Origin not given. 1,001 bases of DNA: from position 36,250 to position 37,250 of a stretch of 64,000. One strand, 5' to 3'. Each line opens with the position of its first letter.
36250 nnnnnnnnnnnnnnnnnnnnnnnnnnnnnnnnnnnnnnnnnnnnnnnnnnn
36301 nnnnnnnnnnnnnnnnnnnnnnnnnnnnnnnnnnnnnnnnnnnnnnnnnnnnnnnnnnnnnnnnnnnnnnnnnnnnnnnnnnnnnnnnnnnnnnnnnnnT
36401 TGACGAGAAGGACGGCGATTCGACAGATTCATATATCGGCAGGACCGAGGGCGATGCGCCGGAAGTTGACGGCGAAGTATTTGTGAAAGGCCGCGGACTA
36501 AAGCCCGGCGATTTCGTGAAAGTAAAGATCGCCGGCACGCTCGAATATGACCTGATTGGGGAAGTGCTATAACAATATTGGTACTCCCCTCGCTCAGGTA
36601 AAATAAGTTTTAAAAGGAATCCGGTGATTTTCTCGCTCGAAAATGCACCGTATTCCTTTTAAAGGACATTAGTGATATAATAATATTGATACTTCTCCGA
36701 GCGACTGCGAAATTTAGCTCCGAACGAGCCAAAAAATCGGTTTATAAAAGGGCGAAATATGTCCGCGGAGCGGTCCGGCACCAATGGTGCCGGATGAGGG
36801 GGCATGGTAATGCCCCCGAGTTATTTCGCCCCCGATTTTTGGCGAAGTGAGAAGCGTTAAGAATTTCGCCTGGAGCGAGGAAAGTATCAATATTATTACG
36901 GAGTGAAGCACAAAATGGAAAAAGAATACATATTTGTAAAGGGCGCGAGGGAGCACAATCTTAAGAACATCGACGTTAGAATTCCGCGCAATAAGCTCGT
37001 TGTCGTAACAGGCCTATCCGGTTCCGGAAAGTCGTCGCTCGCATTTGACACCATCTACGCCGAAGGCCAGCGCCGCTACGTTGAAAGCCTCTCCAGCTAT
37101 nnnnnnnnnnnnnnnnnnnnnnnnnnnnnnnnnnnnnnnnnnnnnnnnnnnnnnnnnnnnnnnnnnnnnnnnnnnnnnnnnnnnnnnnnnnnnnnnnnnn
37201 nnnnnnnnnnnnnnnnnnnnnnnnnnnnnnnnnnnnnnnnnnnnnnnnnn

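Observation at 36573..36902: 330-bp hairpin-dense element with nested inverted repeats filling the rimO-uvrA spacer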

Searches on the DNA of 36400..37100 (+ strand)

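Call 5: search_rna_families(source=window, start=36400, end=37100, threshold=evalue, max_evalue=10, show_alignments=3)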
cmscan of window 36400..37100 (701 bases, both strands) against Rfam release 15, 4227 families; matches with E-value up to 10: 2.
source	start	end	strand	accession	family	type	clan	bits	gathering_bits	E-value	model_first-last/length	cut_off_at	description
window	36608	36662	-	RF00774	mir-360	Gene; miRNA;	-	15.3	60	4.4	1-62/62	no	mir-360 microRNA precursor family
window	37007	37078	-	RF02987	GA-cis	Gene; sRNA;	-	14.5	34.7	4.1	1-88/88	no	GA-cis RNA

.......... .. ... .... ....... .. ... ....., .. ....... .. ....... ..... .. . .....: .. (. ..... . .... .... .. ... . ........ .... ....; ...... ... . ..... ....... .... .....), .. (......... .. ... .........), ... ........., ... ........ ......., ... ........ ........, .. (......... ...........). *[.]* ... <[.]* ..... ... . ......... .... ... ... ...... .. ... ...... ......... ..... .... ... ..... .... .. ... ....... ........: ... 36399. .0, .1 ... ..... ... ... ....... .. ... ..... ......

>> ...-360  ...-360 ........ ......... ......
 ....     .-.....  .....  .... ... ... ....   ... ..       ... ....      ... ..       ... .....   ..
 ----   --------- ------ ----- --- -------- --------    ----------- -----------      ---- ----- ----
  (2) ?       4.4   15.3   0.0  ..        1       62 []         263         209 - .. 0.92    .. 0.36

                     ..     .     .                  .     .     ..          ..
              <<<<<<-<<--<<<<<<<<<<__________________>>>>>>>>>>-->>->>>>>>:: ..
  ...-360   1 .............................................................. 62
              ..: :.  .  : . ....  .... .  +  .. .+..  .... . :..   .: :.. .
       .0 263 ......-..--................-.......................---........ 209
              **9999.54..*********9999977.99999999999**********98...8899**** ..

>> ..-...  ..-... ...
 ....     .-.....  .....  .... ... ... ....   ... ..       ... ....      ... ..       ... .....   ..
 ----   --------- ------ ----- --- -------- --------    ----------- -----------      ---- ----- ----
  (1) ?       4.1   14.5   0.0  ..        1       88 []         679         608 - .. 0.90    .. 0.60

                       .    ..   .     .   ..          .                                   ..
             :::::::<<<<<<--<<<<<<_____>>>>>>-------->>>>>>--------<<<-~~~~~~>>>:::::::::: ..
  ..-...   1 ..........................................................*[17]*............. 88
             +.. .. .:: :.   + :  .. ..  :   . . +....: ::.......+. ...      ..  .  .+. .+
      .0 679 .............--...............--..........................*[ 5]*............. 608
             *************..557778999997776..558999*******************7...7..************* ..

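Call 57: search_dna_similar(query=window:36560-36920:+, collection=phages, mode=distant, max_evalue=0.01)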
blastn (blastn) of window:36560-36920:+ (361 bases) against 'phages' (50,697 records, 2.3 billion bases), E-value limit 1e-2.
No match.

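Call 58: search_dna_similar(query=window:36560-36920:+, collection=plasmids, mode=distant, max_evalue=0.01)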
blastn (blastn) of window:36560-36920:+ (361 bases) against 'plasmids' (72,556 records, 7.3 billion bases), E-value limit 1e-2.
No match.
